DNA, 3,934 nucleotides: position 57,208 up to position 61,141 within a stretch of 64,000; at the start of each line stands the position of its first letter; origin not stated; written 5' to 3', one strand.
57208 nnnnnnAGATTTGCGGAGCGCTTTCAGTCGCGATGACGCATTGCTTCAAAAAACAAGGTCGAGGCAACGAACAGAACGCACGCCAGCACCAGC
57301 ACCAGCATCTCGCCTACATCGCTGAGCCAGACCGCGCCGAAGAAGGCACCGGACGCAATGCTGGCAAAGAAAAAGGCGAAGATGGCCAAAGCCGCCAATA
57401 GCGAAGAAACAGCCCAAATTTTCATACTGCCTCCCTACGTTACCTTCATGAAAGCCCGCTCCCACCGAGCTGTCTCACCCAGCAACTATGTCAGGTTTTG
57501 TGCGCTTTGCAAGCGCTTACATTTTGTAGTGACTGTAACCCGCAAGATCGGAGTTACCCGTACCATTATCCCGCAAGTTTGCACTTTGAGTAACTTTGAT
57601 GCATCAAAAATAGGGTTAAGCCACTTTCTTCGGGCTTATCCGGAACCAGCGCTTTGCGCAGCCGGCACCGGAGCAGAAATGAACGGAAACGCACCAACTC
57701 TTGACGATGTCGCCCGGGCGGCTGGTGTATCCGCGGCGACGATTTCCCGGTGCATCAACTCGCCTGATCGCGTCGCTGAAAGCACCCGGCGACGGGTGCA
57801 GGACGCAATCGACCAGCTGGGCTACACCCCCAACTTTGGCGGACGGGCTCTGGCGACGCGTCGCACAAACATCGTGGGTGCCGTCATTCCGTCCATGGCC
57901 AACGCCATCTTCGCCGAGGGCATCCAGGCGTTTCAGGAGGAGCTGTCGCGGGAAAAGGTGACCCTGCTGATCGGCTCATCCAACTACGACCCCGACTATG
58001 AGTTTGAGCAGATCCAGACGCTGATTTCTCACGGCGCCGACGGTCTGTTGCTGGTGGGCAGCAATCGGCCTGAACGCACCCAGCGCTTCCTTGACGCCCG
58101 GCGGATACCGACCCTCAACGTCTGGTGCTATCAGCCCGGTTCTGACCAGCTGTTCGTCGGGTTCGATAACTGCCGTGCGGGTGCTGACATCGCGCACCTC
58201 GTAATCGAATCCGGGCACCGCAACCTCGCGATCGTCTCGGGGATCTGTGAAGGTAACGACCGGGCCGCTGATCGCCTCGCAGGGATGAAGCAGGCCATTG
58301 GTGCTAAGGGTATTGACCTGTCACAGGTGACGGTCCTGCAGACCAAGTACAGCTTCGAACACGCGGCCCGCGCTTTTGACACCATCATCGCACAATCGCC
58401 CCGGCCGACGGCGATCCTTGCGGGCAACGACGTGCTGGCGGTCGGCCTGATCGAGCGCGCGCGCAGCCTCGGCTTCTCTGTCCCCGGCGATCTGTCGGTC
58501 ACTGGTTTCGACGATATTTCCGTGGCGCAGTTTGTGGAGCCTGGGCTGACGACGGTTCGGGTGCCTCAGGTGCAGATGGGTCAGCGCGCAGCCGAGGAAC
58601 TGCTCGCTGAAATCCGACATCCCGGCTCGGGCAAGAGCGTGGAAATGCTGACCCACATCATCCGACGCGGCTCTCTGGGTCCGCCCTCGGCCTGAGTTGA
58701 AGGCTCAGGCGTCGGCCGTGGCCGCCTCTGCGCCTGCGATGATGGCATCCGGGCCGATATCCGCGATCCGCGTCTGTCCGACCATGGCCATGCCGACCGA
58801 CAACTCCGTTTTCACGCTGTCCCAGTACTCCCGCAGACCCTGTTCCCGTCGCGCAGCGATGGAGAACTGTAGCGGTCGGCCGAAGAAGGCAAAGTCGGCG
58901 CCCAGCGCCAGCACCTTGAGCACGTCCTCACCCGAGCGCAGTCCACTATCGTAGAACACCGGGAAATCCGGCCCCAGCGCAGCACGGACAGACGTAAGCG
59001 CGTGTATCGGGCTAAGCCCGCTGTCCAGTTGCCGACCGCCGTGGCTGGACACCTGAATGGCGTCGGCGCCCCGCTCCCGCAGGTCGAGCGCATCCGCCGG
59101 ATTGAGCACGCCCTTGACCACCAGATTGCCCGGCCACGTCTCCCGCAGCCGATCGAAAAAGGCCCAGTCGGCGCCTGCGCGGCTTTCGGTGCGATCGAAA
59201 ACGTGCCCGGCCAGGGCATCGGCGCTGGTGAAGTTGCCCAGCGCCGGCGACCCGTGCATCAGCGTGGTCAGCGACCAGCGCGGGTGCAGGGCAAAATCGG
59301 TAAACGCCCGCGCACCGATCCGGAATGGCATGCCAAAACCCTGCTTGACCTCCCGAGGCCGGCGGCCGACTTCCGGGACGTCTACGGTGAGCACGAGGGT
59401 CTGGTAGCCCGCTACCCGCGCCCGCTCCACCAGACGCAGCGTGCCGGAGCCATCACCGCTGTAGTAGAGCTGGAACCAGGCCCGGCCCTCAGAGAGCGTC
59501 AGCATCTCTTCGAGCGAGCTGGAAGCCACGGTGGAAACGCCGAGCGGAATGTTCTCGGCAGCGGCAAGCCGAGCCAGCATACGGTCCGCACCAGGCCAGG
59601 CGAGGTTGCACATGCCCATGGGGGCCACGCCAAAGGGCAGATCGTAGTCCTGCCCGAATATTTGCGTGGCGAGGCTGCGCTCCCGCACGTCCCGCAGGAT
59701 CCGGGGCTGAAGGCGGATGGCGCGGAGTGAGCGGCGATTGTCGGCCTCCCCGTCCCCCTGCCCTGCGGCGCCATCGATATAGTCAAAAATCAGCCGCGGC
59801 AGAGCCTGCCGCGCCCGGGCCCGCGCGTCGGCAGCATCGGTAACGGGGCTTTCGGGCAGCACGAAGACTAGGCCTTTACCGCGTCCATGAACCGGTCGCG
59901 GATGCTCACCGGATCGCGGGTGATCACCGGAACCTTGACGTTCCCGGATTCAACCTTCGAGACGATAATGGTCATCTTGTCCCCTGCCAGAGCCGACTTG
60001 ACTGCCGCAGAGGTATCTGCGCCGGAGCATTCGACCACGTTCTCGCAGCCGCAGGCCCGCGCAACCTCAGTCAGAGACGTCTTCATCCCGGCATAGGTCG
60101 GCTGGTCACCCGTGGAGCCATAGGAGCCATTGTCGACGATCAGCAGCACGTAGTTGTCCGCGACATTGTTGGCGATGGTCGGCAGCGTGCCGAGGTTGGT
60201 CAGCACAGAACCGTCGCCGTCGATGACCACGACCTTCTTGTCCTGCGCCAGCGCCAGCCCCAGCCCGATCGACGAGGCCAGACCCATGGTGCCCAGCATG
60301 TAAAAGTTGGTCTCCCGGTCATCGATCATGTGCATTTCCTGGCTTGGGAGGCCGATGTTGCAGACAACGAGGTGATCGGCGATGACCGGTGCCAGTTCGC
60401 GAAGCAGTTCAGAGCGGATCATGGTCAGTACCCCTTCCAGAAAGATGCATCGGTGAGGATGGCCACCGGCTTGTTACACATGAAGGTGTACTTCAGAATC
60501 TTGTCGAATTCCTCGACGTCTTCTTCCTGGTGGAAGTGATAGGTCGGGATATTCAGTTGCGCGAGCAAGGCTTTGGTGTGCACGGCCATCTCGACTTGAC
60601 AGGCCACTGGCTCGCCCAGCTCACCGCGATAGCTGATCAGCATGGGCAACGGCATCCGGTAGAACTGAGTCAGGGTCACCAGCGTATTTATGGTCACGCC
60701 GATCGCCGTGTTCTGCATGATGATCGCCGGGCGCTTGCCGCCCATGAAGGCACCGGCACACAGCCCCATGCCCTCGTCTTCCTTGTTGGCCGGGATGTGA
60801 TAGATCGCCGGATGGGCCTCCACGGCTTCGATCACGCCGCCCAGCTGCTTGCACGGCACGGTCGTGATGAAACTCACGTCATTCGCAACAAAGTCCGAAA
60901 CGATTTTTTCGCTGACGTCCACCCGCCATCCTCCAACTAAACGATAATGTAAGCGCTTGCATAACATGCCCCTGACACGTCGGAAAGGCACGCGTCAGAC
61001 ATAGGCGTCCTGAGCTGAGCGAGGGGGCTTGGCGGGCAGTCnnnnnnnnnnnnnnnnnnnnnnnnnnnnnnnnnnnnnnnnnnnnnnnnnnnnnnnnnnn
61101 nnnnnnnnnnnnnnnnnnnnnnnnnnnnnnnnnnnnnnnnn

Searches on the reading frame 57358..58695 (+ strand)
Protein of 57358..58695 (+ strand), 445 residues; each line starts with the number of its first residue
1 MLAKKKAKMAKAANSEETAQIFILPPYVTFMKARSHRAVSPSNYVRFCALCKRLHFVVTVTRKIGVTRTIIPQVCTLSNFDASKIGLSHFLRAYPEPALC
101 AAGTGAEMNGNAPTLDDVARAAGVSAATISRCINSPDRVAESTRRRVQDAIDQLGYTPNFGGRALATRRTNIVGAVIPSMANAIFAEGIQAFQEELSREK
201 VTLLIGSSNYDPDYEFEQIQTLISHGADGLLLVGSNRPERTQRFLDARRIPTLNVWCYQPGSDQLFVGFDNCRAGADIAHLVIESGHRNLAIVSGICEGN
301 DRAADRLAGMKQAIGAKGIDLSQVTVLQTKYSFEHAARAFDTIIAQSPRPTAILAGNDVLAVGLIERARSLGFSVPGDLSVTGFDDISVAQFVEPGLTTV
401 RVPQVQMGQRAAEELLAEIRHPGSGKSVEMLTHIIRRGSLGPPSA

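Call 10: search_protein_families(library=pfam, proteins=[window:57358-58695:+], max_evalue=0.00001)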
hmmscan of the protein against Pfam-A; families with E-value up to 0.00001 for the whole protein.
window:57358-58695:+ (445 aa): 4 families
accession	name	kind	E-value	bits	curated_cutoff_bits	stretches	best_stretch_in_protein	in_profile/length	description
PF13377.12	Peripla_BP_3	-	1.9e-31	109.8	26.5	1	283-439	5-166/167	Periplasmic binding protein-like domain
PF00356.27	LacI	-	4.5e-19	68.4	27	1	114-159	1-46/46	Bacterial regulatory proteins, lacI family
PF00532.27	Peripla_BP_1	-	3.4e-18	66.6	22.2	1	172-422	3-264/281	Periplasmic binding proteins and sugar binding domain of LacI family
PF13407.12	Peripla_BP_4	-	1.9e-14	54.3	35.1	1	174-388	2-220/258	Periplasmic binding protein domain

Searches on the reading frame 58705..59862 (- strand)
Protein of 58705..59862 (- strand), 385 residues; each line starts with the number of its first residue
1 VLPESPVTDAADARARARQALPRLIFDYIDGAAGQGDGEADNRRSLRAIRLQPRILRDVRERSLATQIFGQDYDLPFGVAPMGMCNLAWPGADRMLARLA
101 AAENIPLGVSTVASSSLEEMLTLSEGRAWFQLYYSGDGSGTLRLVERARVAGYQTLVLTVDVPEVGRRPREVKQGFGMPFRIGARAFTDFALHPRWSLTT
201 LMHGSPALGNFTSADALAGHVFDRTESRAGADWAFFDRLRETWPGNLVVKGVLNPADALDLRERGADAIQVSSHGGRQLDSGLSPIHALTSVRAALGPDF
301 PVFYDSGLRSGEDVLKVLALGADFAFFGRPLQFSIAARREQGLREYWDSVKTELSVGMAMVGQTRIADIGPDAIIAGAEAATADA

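Call 10: search_protein_families(library=pfam, proteins=[window:58705-59862:-], max_evalue=0.00001)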
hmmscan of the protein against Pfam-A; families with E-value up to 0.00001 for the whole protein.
window:58705-59862:- (385 aa): 1 family
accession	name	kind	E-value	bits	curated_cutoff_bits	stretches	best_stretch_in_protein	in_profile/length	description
PF01070.24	FMN_dh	-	1.6e-112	376.5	24.9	1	17-374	1-348/350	FMN-dependent dehydrogenase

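Call 68: search_protein_families(library=ncbifam, proteins=[window:58705-59862:-], max_evalue=1e-20)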
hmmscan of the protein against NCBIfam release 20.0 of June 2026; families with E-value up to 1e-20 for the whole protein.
window:58705-59862:- (385 aa): 4 families
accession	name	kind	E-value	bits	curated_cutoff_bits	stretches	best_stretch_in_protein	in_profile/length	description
NF008398.0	PRK11197.1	subfamily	6.8e-78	262.1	376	1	9-375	5-376/381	L-lactate dehydrogenase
NF033901.1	L_lactate_LldD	exception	3.8e-69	233.5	550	1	8-375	4-376/377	FMN-dependent L-lactate dehydrogenase LldD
TIGR03966.1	actino_HemFlav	equivalog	9.5e-55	185.8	470.85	1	10-376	8-379/385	pre-mycofactocin synthase MftD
TIGR02708.1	L_lactate_ox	equivalog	2.4e-40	138.7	645.5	0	248-369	232-353/367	L-lactate oxidase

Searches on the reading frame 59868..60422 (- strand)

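Call 10: search_protein_families(library=pfam, proteins=[window:59868-60422:-], max_evalue=0.00001)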
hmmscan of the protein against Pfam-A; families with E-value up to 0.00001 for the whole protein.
window:59868-60422:- (184 aa): 1 family
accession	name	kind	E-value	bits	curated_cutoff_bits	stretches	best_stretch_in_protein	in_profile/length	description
PF02775.26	TPP_enzyme_C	-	4.2e-19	69.3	21.9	1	39-153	23-149/151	Thiamine pyrophosphate enzyme, C-terminal TPP binding domain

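Call 68: search_protein_families(library=ncbifam, proteins=[window:59868-60422:-], max_evalue=1e-20)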
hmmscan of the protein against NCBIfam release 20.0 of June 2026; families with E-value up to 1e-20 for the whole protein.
window:59868-60422:- (184 aa): 3 families
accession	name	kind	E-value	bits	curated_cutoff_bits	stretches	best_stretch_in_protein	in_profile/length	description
TIGR03846.1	sulfopy_beta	equivalog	5.6e-71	238.2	221.5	1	3-183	1-182/182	sulfopyruvate decarboxylase subunit beta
TIGR03297.1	Ppyr-DeCO2ase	equivalog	5.3e-38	131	312.5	1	2-180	172-358/360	phosphonopyruvate decarboxylase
NF004813.0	PRK06163.1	equivalog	8.3e-37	126.8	240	1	3-182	15-196/202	hypothetical protein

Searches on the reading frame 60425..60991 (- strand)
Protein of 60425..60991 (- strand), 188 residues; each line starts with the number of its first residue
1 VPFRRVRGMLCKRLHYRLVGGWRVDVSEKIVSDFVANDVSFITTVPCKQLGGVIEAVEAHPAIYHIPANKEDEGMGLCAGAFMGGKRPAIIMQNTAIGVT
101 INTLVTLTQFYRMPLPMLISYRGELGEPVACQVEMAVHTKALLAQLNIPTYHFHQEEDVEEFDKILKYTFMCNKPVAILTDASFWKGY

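Call 68: search_protein_families(library=ncbifam, proteins=[window:60425-60991:-], max_evalue=1e-20)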
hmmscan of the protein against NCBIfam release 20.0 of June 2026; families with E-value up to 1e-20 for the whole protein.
window:60425-60991:- (188 aa): 2 families
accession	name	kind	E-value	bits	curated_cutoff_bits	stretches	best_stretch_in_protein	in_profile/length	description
TIGR03845.1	sulfopyru_alph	equivalog_domain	3.7e-44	150.4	147.95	1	28-185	2-160/160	sulfopyruvate decarboxylase subunit alpha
TIGR03297.1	Ppyr-DeCO2ase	equivalog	1.8e-21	76.6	312.5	1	39-180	2-150/360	phosphonopyruvate decarboxylase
